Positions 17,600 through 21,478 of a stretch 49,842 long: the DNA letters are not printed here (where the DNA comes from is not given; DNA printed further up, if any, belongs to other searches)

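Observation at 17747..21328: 1193-aa fusion of a ParB/Srx-like domain with a RecA/DnaB-like ATPase inside the late operon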

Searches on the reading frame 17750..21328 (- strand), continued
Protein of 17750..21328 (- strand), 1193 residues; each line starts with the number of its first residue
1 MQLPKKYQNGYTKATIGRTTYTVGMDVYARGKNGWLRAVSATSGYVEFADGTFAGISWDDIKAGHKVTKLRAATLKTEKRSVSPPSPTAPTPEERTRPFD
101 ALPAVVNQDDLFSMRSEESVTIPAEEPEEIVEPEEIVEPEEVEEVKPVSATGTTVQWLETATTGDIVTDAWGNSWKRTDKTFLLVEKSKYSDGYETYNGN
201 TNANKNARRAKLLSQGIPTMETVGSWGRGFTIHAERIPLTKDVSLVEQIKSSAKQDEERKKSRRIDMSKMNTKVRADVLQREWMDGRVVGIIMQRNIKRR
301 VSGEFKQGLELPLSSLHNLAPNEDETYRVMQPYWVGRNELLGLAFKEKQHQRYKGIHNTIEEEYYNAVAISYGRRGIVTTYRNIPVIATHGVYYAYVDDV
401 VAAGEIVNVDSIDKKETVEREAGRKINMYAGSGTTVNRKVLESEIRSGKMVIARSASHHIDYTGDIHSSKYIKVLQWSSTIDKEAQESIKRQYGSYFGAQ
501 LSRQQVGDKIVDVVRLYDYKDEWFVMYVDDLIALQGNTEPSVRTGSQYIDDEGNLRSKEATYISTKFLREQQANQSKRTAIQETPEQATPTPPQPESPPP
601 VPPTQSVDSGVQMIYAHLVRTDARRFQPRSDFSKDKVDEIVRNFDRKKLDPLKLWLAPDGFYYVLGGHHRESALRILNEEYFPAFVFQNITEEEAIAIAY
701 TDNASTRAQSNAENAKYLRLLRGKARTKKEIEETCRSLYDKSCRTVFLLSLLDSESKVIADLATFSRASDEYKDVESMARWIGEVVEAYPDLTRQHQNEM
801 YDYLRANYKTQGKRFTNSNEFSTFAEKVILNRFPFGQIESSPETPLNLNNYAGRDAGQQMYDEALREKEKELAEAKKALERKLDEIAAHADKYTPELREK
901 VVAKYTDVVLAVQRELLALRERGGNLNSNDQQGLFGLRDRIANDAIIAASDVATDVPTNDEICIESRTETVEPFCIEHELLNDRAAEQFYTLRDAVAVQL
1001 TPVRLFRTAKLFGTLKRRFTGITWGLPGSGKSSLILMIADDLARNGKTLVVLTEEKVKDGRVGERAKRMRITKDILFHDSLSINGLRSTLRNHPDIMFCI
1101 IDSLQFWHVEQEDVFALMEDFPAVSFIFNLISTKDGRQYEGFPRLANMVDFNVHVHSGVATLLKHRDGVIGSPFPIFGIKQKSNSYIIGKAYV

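Call 73: find_related_loci(query=window:17750-21328:-, collection=genome_contigs, flank=10000)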
Query window:17750-21328:- (1193 aa) in genome_contigs; peptide patterns used: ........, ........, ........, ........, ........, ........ (x = any residue, [..] = any of these).
41 stretches matched a pattern, but none encodes a relative of the query by tblastn (E <= 1e-3).

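Call 87: list_cluster_members(proteins=[P0002, P0005, P0026, P0037, P0038, P0041, P0085, P0030, P0032, P0144])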
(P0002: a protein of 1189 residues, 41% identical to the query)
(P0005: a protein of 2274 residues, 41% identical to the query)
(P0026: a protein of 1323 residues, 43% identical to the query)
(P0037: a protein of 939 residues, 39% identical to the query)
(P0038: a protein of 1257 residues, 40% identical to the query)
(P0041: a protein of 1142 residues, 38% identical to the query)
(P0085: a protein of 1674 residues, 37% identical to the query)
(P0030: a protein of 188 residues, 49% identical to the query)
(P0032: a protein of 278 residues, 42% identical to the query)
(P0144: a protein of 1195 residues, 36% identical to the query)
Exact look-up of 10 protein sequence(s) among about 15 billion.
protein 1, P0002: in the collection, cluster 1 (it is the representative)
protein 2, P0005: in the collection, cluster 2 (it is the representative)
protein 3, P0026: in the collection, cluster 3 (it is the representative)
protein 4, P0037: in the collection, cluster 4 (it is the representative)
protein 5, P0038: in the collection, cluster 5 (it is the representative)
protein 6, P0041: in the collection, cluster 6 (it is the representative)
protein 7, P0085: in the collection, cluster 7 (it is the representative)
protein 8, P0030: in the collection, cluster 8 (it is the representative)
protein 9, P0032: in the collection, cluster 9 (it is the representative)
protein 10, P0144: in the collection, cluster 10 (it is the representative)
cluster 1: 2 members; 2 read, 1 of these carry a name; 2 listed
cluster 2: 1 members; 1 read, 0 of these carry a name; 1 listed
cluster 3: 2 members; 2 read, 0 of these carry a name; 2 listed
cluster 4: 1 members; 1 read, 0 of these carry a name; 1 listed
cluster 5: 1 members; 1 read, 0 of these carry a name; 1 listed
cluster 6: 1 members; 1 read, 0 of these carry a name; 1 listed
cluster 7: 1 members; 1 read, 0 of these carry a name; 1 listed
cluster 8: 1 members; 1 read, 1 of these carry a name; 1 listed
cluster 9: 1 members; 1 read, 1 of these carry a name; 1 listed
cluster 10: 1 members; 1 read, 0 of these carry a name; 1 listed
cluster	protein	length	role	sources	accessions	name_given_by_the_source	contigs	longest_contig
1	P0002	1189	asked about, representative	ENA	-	-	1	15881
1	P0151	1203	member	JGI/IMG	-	16S rRNA G1207 methylase RsmC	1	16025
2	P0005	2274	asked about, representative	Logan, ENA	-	-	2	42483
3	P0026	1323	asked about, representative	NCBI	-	-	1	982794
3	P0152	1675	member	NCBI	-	-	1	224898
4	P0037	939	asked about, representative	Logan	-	-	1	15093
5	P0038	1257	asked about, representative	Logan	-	-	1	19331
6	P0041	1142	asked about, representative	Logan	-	-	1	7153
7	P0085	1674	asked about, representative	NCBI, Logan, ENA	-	-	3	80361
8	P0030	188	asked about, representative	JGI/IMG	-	predicted ATP-dependent serine protease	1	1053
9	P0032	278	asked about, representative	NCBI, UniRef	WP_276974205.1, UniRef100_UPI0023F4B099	hypothetical protein, partial [Flavobacterium filum] | hypothetical protein n=1 Tax=Flavobacterium filum TaxID=370974 RepID=UPI0023F4B099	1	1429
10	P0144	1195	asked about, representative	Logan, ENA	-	-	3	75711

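Call 88: find_encoding_contigs(protein=P0144, flank=10000, max_places=2)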
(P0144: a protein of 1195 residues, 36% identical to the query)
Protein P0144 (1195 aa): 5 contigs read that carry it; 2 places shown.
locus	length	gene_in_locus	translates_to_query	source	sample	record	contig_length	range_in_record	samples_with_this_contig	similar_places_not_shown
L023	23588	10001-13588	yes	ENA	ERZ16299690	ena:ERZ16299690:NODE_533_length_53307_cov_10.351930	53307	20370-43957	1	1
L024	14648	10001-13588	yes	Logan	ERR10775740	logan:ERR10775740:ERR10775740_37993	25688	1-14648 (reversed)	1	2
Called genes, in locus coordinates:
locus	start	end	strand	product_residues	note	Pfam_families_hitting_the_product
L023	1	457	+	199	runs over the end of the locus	-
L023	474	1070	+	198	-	-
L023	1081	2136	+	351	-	-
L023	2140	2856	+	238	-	-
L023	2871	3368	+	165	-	PF01464:SLT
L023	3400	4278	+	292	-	-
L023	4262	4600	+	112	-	-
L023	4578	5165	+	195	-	-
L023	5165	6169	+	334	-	-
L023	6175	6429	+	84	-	-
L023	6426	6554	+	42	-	-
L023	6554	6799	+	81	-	-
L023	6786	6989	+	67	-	-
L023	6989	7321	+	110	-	-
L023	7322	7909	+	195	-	PF05257:CHAP (faint)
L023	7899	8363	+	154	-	-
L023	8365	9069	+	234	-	-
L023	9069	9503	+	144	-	-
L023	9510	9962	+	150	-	-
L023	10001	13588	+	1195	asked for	PF18763:ddrB-ParB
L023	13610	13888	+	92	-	-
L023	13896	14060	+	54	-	-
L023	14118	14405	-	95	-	-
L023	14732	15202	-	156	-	PF00011:HSP20, PF17886:ArsA_HSP20 (faint)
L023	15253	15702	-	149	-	PF00011:HSP20, PF17886:ArsA_HSP20 (faint)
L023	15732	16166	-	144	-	PF00011:HSP20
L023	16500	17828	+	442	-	PF02254:TrkA_N, PF03435:Sacchrp_dh_NADP (faint), PF06690:HcgC (faint), PF07992:Pyr_redox_2 (faint), PF13241:NAD_binding_7 (faint), PF02080:TrkA_C (weak), PF02254:TrkA_N, PF02080:TrkA_C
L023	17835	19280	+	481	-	PF02386:TrkH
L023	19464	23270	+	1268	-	PF23381:Beta-prop_IFT122_1st, PF23414:Beta-prop_EML_2, PF24814:WD40_Prp19, PF24817:WD40_WDHD1_1st, PF25175:Beta-prop_WDR5, PF24805:EIF3I, PF25168:Beta-prop_WDR36-Utp21_2nd, PF25172:Beta-prop_WDR3_2nd, +13 more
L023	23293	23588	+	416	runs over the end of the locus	PF13393:tRNA-synt_His, PF00587:tRNA-synt_2b, PF03129:HGTP_anticodon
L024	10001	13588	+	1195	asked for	PF18763:ddrB-ParB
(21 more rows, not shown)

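Call 89: find_encoding_contigs(protein=P0085, flank=10000, max_places=2)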
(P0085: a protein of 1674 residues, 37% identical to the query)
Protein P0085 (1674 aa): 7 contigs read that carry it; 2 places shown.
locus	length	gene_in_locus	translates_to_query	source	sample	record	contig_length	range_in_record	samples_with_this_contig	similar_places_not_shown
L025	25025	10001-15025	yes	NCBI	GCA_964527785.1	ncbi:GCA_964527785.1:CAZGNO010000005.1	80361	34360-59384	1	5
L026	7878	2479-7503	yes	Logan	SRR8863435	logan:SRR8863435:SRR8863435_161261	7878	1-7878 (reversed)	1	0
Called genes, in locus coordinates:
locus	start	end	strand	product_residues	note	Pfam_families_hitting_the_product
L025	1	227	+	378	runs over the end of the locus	-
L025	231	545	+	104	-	-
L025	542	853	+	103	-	-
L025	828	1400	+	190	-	-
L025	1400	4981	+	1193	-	-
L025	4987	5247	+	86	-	-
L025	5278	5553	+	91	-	PF11195:Tad2-like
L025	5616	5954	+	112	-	-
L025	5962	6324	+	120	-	-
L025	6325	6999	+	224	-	-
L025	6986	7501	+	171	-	-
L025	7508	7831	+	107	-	-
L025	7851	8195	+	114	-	-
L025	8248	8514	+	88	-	-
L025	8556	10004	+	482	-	-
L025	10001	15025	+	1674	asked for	PF04851:ResIII (faint), PF13872:AAA_34 (weak), PF00271:Helicase_C (faint)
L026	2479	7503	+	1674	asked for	PF04851:ResIII (faint), PF13872:AAA_34 (weak), PF00271:Helicase_C (faint)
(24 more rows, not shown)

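Call 107: search_protein_families(library=phrogs, proteins=[L006:252-1037:+, L006:1040-1537:+, L006:1563-1955:+, L006:1972-2310:+, L006:2354-2905:+, L023:1081-2133:+, L023:3400-4275:+, L023:5165-6166:+, L023:2140-2853:+, L013:8249-9505:+], max_evalue=0.001)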
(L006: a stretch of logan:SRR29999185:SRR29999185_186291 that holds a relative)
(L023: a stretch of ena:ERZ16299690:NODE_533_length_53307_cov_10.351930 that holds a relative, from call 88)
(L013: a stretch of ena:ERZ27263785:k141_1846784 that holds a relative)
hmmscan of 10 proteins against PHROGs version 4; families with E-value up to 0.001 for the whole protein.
L006:252-1037:+ (262 aa): 13 families
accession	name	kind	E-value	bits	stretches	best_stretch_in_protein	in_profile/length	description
phrog_892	-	tail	8.7e-24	85.1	1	22-191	344-473/782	tail fiber protein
phrog_28766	-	tail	7.1e-19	68.5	1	22-118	125-221/472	tail fiber protein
phrog_21412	-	tail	4.3e-13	48.9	2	22-90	200-268/1452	tail fiber protein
phrog_13518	-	unknown function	1.3e-11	44.3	1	22-109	289-388/1230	-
phrog_7660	-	tail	4.4e-08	32.3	2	21-84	438-501/1656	tail fiber protein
phrog_26466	-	unknown function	6.7e-08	31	1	29-119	1810-1899/2337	-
phrog_2012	-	tail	5.2e-07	30.7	1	22-81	136-196/212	minor tail protein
phrog_36443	-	unknown function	1.1e-05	24.5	1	23-117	384-478/1238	-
phrog_32822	-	head and packaging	2.9e-05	22.9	1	16-114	977-1075/1548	virion structural protein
phrog_35419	-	tail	3.4e-05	24.3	0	63-111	246-294/414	tail fiber protein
phrog_37579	-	unknown function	0.00027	22.2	0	14-66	37-89/104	-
phrog_19445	-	head and packaging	0.00041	19.4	1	33-114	719-808/1114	tail tip protein Tal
phrog_38396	-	tail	0.00085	18.1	1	67-126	1330-1389/1435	tail protein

L006:1040-1537:+ (166 aa): 0 families

L006:1563-1955:+ (131 aa): 4 families
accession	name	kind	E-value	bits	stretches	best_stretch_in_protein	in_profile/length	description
phrog_4912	-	tail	3.5e-10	41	1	58-118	136-193/226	tail fiber assembly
phrog_8716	-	tail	9e-07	30.3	1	44-111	56-132/152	tail fiber protein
phrog_8746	-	tail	0.00036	21.7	1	32-113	47-128/139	tail fiber assembly protein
phrog_4697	-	tail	0.00053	20.4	1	69-108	149-189/314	tail assembly chaperone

L006:1972-2310:+ (113 aa): 0 families

L006:2354-2905:+ (184 aa): 0 families

L023:1081-2133:+ (351 aa): 0 families

L023:3400-4275:+ (292 aa): 0 families

L023:5165-6166:+ (334 aa): 0 families

L023:2140-2853:+ (238 aa): 0 families

L013:8249-9505:+ (419 aa): 0 families
